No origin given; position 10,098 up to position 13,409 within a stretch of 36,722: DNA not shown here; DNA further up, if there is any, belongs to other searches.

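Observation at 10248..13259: One ORF encodes two complete, apparently active PilB/GspE secretion-ATPase modules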

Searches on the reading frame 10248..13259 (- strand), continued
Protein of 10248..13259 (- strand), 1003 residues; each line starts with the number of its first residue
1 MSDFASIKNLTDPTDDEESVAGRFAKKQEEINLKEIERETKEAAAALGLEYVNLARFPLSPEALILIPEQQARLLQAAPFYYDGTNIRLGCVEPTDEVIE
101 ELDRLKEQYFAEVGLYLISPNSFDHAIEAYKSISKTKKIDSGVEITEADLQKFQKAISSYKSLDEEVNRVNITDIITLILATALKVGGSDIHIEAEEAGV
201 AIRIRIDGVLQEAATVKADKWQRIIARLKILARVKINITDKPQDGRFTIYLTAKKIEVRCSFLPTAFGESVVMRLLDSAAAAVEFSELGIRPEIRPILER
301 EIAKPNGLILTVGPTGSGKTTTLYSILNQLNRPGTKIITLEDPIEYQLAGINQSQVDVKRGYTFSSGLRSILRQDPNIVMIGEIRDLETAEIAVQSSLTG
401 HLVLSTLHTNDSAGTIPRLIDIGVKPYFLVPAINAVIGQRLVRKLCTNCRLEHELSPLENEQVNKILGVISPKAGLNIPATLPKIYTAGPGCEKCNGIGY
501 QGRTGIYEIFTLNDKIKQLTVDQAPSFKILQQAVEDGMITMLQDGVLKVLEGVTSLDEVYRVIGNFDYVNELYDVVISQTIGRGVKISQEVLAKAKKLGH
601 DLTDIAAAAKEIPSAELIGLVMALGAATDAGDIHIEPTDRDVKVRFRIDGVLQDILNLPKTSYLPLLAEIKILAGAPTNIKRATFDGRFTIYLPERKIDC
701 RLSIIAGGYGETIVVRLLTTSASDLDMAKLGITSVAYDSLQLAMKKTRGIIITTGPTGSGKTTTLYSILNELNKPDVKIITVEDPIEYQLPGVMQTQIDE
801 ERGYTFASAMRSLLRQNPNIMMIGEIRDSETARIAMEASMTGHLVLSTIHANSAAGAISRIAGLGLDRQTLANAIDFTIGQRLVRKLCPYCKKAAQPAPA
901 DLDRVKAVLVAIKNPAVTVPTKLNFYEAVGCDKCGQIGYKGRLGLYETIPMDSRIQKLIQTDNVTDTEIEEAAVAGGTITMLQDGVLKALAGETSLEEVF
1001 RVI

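Call 36: find_related_loci(query=window:10248-13259:-, collection=genome_contigs, flank=6000)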
Query window:10248-13259:- (1003 aa) in genome_contigs; peptide patterns used: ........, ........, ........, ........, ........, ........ (x = any residue, [..] = any of these).
351 stretches matched a pattern; 288 encode a relative of the query (tblastn E <= 1e-3); the best 80 are kept; 80 distinct loci.
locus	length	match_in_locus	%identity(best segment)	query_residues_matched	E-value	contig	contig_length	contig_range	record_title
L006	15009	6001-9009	78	1-1003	0e+0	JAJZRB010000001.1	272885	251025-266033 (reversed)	MAG: bacterium isolate SKS1.bin72 NODE_26_length_272885_cov_4.865577, whole genome shotgun sequence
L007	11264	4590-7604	77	1-1003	0e+0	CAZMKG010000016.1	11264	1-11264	MAG TPA_asm: uncultured Gammaproteobacteria bacterium isolate SRP263991_co7_264 genome assembly, contig: NODE_11466_leng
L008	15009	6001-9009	78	1-1003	0e+0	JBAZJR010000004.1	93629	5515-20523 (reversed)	MAG: Patescibacteria group bacterium isolate SO_2017_LW4_124 scaffold_731_c1_LW137-91_2017, whole genome shotgun sequenc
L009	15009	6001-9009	77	1-1003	0e+0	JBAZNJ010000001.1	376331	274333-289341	MAG: Patescibacteria group bacterium isolate SO_2017_LW4_64 scaffold_72_c1_LW137-91_2017, whole genome shotgun sequence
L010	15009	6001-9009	77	1-1003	0e+0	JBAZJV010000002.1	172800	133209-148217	MAG: Patescibacteria group bacterium isolate SO_2017_LW4_128 scaffold_278_c1_LW137-91_2017, whole genome shotgun sequenc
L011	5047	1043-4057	76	1-1003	0e+0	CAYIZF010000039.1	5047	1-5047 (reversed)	MAG TPA_asm: uncultured Gammaproteobacteria bacterium isolate ERP122455_co1_171 genome assembly, contig: NODE_6882_lengt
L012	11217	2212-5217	76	2-1003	0e+0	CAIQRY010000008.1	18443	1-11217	uncultured bacterium isolate AM-lipid-02-D9_bin-0787 genome assembly, contig: bin-0787:08/68, whole genome shotgun seque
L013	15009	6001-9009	77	1-1003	0e+0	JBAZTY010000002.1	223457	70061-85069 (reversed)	MAG: Patescibacteria group bacterium isolate SO_2017_GW1_214 NODE_441_length_223457_cov_2.688940_OW334_2017, whole genom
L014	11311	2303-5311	75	1-1003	0e+0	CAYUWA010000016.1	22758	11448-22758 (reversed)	MAG TPA_asm: uncultured Gammaproteobacteria bacterium isolate binchicken_co113_83 genome assembly, contig: NODE_2508_len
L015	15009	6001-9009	76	1-1003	0e+0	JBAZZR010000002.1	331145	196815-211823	MAG: Patescibacteria group bacterium isolate SO_2017_GW3_20 scaffold_3_c2_OW296A_2017, whole genome shotgun sequence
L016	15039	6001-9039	76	1-1003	0e+0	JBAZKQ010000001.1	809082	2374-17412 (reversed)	MAG: Patescibacteria group bacterium isolate SO_2017_LW4_148 scaffold_12_c1_LW137-91_2017, whole genome shotgun sequence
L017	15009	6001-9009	75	1-1003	0e+0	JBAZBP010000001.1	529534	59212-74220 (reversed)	MAG: Patescibacteria group bacterium isolate SO_2017_GW1_115 NODE_100_length_529534_cov_2.059285_OW334_2017, whole genom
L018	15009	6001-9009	75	1-1003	0e+0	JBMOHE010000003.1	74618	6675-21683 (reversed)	MAG: Patescibacteria group bacterium isolate Deming_bin.335 contig499, whole genome shotgun sequence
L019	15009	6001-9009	76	1-1003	0e+0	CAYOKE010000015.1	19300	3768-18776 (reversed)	MAG TPA_asm: uncultured Gammaproteobacteria bacterium isolate SRP263991_co1_502 genome assembly, contig: NODE_4061_lengt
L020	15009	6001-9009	75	1-1003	0e+0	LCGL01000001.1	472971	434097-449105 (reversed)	MAG: Candidatus Falkowbacteria bacterium GW2011_GWF2_43_32 UV95_C0001, whole genome shotgun sequence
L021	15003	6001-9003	73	1-1003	0e+0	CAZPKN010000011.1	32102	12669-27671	MAG TPA_asm: uncultured Gammaproteobacteria bacterium isolate binchicken_co212_18 genome assembly, contig: NODE_2012_len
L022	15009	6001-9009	72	1-1003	0e+0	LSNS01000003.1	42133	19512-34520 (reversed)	MAG: Parcubacteria group bacterium M6-OD1-4 Contig3808, whole genome shotgun sequence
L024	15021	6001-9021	71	1-1003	0e+0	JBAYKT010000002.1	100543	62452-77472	MAG: Patescibacteria group bacterium isolate SO_2016_GW1_86 scaffold00472_OW334_2016, whole genome shotgun sequence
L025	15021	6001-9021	71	1-1003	0e+0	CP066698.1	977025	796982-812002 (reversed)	MAG: Candidatus Falkowbacteria bacterium isolate NC_groundwater_1683_Pr3_B-0.1um_40_26 chromosome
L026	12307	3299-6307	72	1-1003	0e+0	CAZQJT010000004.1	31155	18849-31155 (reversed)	MAG TPA_asm: uncultured Gammaproteobacteria bacterium isolate binchicken_co39_618 genome assembly, contig: NODE_3477_len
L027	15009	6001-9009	71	1-1003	0e+0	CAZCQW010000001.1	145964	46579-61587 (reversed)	MAG TPA_asm: uncultured Gammaproteobacteria bacterium isolate SRP285395_co1_539 genome assembly, contig: NODE_75_length_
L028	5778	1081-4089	71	1-1003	0e+0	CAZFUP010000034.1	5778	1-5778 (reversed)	MAG TPA_asm: uncultured Gammaproteobacteria bacterium isolate SRP239243_co1_442 genome assembly, contig: NODE_25048_leng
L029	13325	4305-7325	71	1-1003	0e+0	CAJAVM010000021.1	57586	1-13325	uncultured bacterium isolate Loc080925-6m_bin-0519 genome assembly, contig: bin-0519:21/27, whole genome shotgun sequenc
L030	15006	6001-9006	70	1-1003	0e+0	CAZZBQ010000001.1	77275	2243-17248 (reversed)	MAG TPA_asm: uncultured Gammaproteobacteria bacterium isolate SRP294416_co1_773 genome assembly, contig: NODE_366_length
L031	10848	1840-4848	70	1-1003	0e+0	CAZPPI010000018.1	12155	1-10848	MAG TPA_asm: uncultured Gammaproteobacteria bacterium isolate SRP294416_co1_755 genome assembly, contig: NODE_11378_leng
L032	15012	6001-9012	71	1-1003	0e+0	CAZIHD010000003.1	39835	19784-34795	MAG TPA_asm: uncultured Gammaproteobacteria bacterium isolate SRP089250_co1_144 genome assembly, contig: NODE_1394_lengt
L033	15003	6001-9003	71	1-1003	0e+0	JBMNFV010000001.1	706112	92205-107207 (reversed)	MAG: Patescibacteria group bacterium isolate SBF912LR0FQ0006 contig_46519, whole genome shotgun sequence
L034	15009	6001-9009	72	1-1003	0e+0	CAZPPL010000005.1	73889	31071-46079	MAG TPA_asm: uncultured Gammaproteobacteria bacterium isolate SRP128015_co4_28 genome assembly, contig: NODE_70_length_7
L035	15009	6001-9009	77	1-1003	0e+0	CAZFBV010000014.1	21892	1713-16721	MAG TPA_asm: uncultured Gammaproteobacteria bacterium isolate SRP170004_co1_568 genome assembly, contig: NODE_3614_lengt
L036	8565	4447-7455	70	1-1003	0e+0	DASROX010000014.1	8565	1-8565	MAG TPA_asm: Candidatus Saccharimonadales bacterium isolate SMAG_U10279 k141_260024, whole genome shotgun sequence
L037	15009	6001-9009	76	1-1003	0e+0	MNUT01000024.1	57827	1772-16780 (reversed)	MAG: Candidatus Falkowbacteria bacterium CG1_02_37_21 cg1_0.2_scaffold_237_c, whole genome shotgun sequence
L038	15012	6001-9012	70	1-1003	0e+0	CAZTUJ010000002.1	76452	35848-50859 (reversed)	MAG TPA_asm: uncultured Gammaproteobacteria bacterium isolate SRP272421_co2_96 genome assembly, contig: NODE_429_length_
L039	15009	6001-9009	77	1-1003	0e+0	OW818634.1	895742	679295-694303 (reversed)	metagenome genome assembly, chromosome: 1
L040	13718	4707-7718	70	1-1003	0e+0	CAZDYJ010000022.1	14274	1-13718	MAG TPA_asm: uncultured Gammaproteobacteria bacterium isolate binchicken_co39_574 genome assembly, contig: NODE_10270_le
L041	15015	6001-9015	70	1-1003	0e+0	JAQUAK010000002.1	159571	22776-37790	MAG: Patescibacteria group bacterium isolate STC_82 NODE_227_length_159571_cov_7.346065_Sandtown_C, whole genome shotgun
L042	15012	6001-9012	70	1-1003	0e+0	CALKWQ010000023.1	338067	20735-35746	MAG TPA_asm: uncultured bacterium isolate SRR6007447_bin.26_CONCOCT_v1.1_MAG genome assembly, contig: ERZ724101.3, whole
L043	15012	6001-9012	69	1-1003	0e+0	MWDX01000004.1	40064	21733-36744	MAG: Parcubacteria group bacterium ADurb.Bin115 BWX82_contig000004, whole genome shotgun sequence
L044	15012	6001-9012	69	1-1003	0e+0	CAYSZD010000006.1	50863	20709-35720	MAG TPA_asm: uncultured Gammaproteobacteria bacterium isolate SRP263991_co7_112 genome assembly, contig: NODE_659_length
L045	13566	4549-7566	70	1-1003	0e+0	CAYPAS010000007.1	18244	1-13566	MAG TPA_asm: uncultured Gammaproteobacteria bacterium isolate binchicken_co206_313 genome assembly, contig: NODE_4210_le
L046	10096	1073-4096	70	1-1003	0e+0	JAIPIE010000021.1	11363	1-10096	MAG: Patescibacteria group bacterium isolate Tobar13.5m-G67 Tobar13-5m-C6504, whole genome shotgun sequence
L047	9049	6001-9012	69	1-1003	0e+0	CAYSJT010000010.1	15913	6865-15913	MAG TPA_asm: uncultured Gammaproteobacteria bacterium isolate binchicken_co246_376 genome assembly, contig: NODE_4728_le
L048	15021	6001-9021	71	1-1003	0e+0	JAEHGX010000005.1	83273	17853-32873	Candidatus Falkowbacteria bacterium S5_I03 S5_I03__5, whole genome shotgun sequence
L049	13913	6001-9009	69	1-1003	0e+0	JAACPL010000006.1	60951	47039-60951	MAG: Candidatus Falkowbacteria bacterium isolate CG_2015-02_33_13 CG_2015-02_curated_scaffold_240, whole genome shotgun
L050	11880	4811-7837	69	1-1003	0e+0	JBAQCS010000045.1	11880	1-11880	MAG: Patescibacteria group bacterium isolate MFD12010_ilm_asm_bin15 k127_163623, whole genome shotgun sequence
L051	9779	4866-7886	67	1-1003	0e+0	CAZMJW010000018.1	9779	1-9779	MAG TPA_asm: uncultured Gammaproteobacteria bacterium isolate binchicken_co39_573 genome assembly, contig: NODE_16216_le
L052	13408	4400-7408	69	1-1003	0e+0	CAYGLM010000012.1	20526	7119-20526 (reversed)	MAG TPA_asm: uncultured Gammaproteobacteria bacterium isolate ERP113451_co4_283 genome assembly, contig: NODE_1301_lengt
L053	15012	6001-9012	68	1-1003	0e+0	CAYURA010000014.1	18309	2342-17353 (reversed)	MAG TPA_asm: uncultured Gammaproteobacteria bacterium isolate SRP192927_co2_129 genome assembly, contig: NODE_4841_lengt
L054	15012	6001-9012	67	1-1003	0e+0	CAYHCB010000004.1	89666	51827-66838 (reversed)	MAG TPA_asm: uncultured Gammaproteobacteria bacterium isolate ERP119702_co1_231 genome assembly, contig: NODE_149_length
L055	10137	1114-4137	67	1-1003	0e+0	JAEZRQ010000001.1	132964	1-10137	MAG: Candidatus Parcubacteria bacterium isolate OH_PDB_195 k127_1009789, whole genome shotgun sequence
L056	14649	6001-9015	67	1-1003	0e+0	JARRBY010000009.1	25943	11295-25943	MAG: Patescibacteria group bacterium isolate DJKA110_ANT-KO_bin.16 scaffold_448, whole genome shotgun sequence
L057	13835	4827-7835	68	1-1003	0e+0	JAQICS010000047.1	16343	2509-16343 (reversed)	MAG: Patescibacteria group bacterium isolate GH54 k119_222778, whole genome shotgun sequence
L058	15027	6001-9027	67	1-1003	0e+0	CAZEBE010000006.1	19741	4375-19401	MAG TPA_asm: uncultured Gammaproteobacteria bacterium isolate SRP192927_co1_989 genome assembly, contig: NODE_5518_lengt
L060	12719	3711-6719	67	1-1003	0e+0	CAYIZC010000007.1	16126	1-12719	MAG TPA_asm: uncultured Gammaproteobacteria bacterium isolate ERP122455_co1_170 genome assembly, contig: NODE_713_length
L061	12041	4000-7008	66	1-1003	0e+0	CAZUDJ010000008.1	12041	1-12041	MAG TPA_asm: uncultured Gammaproteobacteria bacterium isolate binchicken_co59_88 genome assembly, contig: NODE_12384_len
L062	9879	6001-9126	66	4-1003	0e+0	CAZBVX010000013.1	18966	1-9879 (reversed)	MAG TPA_asm: uncultured Gammaproteobacteria bacterium isolate SRP294416_co1_736 genome assembly, contig: NODE_5793_lengt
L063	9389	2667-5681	67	1-1003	0e+0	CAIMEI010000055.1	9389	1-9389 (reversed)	Candidatus Falkowbacteria bacterium isolate AlinenLipids_bin-9750 genome assembly, contig: bin-9750:055/189, whole genom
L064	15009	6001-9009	66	1-1003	0e+0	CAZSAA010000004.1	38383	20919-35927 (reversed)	MAG TPA_asm: uncultured Gammaproteobacteria bacterium isolate SRP192927_co2_182 genome assembly, contig: NODE_1246_lengt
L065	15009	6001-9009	69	1-1003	0e+0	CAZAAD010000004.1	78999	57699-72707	MAG TPA_asm: uncultured Gammaproteobacteria bacterium isolate SRP263991_co1_89 genome assembly, contig: NODE_236_length_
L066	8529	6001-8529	77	1-1003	0e+0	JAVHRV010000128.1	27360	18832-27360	MAG: Patescibacteria group bacterium isolate WB02no5_39_7 NODE_883_length_27360_cov_4.726863, whole genome shotgun seque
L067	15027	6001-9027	67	1-1003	0e+0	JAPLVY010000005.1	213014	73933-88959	MAG: Candidatus Falkowbacteria bacterium isolate LacPavin_0818_WC55_MAG_40_9 LacPavin_0818_WC55_scaffold_42013, whole ge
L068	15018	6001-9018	64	1-1003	0e+0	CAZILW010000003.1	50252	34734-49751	MAG TPA_asm: uncultured Gammaproteobacteria bacterium isolate SRP241326_co1_352 genome assembly, contig: NODE_1138_lengt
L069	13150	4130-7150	70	1-1003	0e+0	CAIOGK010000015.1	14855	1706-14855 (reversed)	Candidatus Falkowbacteria bacterium isolate Loclat_bin-04004 genome assembly, contig: bin-04004:015/137, whole genome sh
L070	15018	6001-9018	65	1-1003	0e+0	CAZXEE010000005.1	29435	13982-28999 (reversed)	MAG TPA_asm: uncultured Gammaproteobacteria bacterium isolate SRP192927_co4_30 genome assembly, contig: NODE_2604_length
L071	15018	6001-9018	64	1-1003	0e+0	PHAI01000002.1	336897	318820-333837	MAG: Candidatus Falkowbacteria bacterium HGW-Falkowbacteria-1 08E140C01_scaffold_54, whole genome shotgun sequence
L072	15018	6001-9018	65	1-1003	0e+0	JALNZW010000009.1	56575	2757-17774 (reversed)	MAG: Patescibacteria group bacterium isolate SO_2017_LW2 bin 120 scaffold_1270_c1_LW138R_2017, whole genome shotgun sequ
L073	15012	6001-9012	77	1-1003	0e+0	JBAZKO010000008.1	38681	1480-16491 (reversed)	MAG: Patescibacteria group bacterium isolate SO_2017_LW4_145 scaffold_1802_c2_LW137-91_2017, whole genome shotgun sequen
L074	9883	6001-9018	65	1-1003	0e+0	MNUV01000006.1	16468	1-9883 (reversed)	MAG: Candidatus Falkowbacteria bacterium CG1_02_41_21 cg1_0.2_scaffold_3107_c, whole genome shotgun sequence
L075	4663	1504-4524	64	1-1003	0e+0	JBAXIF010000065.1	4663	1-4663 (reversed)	MAG: Candidatus Falkowbacteria bacterium isolate ELA342 MAG342_65, whole genome shotgun sequence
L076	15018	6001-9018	64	1-1003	0e+0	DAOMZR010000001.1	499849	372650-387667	MAG TPA_asm: bacterium isolate AMR_MDS_3994 NODE_1_length_499849_cov_113.060813, whole genome shotgun sequence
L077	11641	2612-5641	65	1-1003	0e+0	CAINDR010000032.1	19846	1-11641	Candidatus Falkowbacteria bacterium isolate Loclat_bin-10343 genome assembly, contig: bin-10343:32/64, whole genome shot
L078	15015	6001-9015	63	1-1003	0e+0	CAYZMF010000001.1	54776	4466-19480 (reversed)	MAG TPA_asm: uncultured Gammaproteobacteria bacterium isolate binchicken_co157_726 genome assembly, contig: NODE_965_len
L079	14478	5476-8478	74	3-1003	0e+0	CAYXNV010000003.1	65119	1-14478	MAG TPA_asm: uncultured Gammaproteobacteria bacterium isolate SRP167671_co1_111 genome assembly, contig: NODE_451_length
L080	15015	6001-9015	66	1-1003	0e+0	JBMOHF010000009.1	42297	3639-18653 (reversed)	MAG: Patescibacteria group bacterium isolate Deming_bin.338 contig1627, whole genome shotgun sequence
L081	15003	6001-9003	63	4-1003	0e+0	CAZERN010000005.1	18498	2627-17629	MAG TPA_asm: uncultured Gammaproteobacteria bacterium isolate binchicken_co59_795 genome assembly, contig: NODE_6498_len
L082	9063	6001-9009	63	1-1003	0e+0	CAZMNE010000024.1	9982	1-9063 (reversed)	MAG TPA_asm: uncultured Gammaproteobacteria bacterium isolate binchicken_co173_189 genome assembly, contig: NODE_22764_l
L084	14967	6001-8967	63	16-1003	0e+0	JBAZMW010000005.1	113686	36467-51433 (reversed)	MAG: Patescibacteria group bacterium isolate SO_2017_LW4_52 scaffold_135_c2_LW137-91_2017, whole genome shotgun sequence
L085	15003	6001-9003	63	4-1003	0e+0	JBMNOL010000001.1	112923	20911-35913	MAG: Patescibacteria group bacterium isolate SBF912SR1HQ0047 scaffold_370_c1, whole genome shotgun sequence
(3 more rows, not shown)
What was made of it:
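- The best 80 of 288 matches among GTDB species genomes are all essentially full length, including closed chromosomes CP066698.1 and OW818634.1 (call 36).
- Tried and rejected: The single genome-collection scan was spent on mapping the fusion (call 36).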
